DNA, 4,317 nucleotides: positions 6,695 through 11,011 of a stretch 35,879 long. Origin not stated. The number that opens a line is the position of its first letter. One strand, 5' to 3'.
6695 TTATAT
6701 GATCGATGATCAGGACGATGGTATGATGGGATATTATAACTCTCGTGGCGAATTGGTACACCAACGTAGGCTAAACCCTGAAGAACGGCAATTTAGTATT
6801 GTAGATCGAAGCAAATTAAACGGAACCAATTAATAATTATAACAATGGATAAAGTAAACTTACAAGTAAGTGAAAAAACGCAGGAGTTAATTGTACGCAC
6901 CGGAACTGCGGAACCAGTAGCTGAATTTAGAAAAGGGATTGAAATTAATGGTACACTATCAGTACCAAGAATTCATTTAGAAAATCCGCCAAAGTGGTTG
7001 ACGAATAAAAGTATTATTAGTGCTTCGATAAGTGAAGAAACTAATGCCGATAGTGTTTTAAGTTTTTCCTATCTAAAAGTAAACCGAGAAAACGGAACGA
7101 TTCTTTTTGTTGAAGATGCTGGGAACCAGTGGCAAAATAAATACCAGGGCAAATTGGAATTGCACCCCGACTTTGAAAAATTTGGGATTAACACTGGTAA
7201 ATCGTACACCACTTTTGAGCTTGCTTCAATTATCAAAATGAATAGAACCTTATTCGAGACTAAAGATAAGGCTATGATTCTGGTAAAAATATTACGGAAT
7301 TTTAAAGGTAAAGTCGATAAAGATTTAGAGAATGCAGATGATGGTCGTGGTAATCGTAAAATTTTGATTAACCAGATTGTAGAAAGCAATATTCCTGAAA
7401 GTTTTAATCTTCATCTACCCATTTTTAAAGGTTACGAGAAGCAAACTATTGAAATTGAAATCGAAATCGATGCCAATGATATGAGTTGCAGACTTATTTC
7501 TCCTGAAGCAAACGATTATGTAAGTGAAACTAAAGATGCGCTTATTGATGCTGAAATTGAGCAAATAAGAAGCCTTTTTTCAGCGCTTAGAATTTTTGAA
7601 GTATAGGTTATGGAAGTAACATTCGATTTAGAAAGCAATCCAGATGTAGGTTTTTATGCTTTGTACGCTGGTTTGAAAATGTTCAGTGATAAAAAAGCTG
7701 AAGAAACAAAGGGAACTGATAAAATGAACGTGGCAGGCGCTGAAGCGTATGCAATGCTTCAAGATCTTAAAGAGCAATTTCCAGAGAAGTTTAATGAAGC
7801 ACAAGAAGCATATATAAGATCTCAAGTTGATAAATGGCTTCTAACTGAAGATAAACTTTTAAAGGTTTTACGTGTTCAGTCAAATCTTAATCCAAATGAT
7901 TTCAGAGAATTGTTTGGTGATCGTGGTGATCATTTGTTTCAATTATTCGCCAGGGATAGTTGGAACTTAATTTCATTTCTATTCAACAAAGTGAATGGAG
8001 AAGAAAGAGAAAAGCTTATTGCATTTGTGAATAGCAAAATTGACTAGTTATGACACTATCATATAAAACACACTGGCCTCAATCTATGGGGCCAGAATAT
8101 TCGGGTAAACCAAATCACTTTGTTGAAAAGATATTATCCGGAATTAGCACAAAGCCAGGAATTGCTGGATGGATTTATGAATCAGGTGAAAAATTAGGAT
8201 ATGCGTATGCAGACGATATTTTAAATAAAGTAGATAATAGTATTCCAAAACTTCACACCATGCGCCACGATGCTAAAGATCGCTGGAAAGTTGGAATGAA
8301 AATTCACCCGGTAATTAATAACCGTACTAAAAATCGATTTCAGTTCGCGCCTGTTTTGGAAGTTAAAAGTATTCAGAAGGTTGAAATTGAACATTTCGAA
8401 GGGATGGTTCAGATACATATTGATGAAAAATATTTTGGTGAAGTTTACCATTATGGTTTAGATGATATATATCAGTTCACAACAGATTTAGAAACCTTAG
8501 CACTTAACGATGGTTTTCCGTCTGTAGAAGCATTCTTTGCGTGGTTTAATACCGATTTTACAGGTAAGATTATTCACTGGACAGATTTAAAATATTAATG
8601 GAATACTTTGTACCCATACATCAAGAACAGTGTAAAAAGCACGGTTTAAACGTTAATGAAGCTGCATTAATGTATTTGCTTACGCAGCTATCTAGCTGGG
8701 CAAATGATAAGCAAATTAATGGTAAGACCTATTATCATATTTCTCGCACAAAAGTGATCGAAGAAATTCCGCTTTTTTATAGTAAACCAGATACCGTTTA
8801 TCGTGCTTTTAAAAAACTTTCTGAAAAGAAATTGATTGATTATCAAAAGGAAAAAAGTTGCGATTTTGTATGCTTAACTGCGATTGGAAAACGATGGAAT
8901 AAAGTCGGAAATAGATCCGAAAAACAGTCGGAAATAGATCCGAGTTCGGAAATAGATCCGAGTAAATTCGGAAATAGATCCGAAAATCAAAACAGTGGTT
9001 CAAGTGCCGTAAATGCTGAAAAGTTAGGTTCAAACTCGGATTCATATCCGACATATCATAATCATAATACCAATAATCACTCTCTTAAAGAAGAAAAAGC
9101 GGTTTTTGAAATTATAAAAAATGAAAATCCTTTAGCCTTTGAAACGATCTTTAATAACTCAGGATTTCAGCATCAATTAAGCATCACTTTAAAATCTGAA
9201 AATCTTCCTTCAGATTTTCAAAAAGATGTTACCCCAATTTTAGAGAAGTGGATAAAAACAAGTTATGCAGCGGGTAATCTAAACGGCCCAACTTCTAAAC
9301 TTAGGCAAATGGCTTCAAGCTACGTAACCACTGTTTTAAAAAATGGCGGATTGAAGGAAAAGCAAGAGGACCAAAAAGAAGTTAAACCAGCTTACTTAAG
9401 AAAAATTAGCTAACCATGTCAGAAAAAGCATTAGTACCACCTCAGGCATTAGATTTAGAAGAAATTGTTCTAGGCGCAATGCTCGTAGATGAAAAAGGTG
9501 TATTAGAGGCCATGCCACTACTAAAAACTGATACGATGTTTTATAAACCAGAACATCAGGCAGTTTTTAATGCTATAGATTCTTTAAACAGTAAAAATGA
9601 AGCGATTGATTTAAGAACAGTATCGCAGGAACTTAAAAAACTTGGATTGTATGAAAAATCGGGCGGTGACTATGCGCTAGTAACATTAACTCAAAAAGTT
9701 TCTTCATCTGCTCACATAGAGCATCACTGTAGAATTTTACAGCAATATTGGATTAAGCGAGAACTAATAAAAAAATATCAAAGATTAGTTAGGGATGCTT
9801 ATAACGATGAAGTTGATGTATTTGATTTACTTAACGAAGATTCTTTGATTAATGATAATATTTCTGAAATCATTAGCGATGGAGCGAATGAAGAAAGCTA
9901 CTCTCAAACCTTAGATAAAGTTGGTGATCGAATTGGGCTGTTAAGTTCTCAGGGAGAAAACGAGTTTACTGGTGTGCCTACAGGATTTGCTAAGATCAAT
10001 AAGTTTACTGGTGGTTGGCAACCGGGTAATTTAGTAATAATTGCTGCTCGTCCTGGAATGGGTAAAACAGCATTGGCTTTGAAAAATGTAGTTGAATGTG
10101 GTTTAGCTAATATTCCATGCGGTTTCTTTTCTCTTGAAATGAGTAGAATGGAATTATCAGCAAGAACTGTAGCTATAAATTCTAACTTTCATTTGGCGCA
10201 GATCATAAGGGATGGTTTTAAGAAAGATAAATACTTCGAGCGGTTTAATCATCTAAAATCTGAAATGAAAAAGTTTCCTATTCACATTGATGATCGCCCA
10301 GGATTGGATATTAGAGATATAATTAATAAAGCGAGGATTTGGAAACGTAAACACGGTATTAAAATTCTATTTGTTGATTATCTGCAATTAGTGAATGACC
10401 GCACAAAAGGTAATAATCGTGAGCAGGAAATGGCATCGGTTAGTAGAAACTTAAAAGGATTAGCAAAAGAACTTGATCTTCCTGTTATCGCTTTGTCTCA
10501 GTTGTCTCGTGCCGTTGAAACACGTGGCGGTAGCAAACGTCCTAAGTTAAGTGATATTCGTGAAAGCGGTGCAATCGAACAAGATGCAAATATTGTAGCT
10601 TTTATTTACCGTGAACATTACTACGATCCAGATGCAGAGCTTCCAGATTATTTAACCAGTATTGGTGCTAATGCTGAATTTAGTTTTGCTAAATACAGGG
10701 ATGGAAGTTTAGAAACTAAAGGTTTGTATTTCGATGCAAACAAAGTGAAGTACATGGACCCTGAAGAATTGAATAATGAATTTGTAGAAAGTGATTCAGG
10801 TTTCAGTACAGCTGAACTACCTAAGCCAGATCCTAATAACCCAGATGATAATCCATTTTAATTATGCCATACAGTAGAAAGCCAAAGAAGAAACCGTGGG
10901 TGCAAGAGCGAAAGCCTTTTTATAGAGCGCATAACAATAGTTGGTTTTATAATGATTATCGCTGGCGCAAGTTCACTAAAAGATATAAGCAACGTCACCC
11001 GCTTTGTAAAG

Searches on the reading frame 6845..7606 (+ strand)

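Call 35: search_protein_families(library=phrogs, proteins=[window:6845-7606:+], max_evalue=0.001)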
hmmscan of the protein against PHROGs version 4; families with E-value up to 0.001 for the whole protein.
window:6845-7606:+ (253 aa): 1 family
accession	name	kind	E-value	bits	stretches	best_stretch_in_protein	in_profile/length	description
phrog_11501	-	unknown function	2e-58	198.6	1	4-253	8-249/249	-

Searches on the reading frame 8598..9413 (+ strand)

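Call 35: search_protein_families(library=phrogs, proteins=[window:8598-9413:+], max_evalue=0.001)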
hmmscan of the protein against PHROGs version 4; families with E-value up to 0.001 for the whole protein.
window:8598-9413:+ (271 aa): 2 families
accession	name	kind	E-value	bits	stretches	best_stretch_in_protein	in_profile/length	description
phrog_25527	-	unknown function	2.2e-29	103.7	1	1-182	1-181/293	-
phrog_11527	-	unknown function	9.1e-24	85.6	1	1-163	1-163/333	-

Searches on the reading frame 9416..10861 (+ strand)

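Call 35: search_protein_families(library=phrogs, proteins=[window:9416-10861:+], max_evalue=0.001)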
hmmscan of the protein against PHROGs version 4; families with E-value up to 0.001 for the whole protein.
window:9416-10861:+ (481 aa): 8 families
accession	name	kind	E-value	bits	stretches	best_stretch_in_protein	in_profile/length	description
phrog_19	-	DNA, RNA and nucleotide metabolism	3.7e-97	327.7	1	6-456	155-588/621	DnaB-like replicative helicase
phrog_243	-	DNA, RNA and nucleotide metabolism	1.4e-45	156.4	1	188-437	19-251/273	DnaB-like replicative helicase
phrog_11530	-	unknown function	2.6e-35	122.9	1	288-439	5-148/184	-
phrog_239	-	DNA, RNA and nucleotide metabolism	1.3e-30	108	1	185-457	339-607/801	DNA primase/helicase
phrog_23150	-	unknown function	1.3e-07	32.4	1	13-224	10-214/217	-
phrog_19347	-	unknown function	2.7e-07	31.9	1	381-404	1-24/79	-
phrog_97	-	other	2e-06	28.3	1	157-243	15-114/506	UvsX-like recombinase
phrog_8337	-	DNA, RNA and nucleotide metabolism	9.6e-05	22.9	0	184-256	47-122/273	DNA repair protein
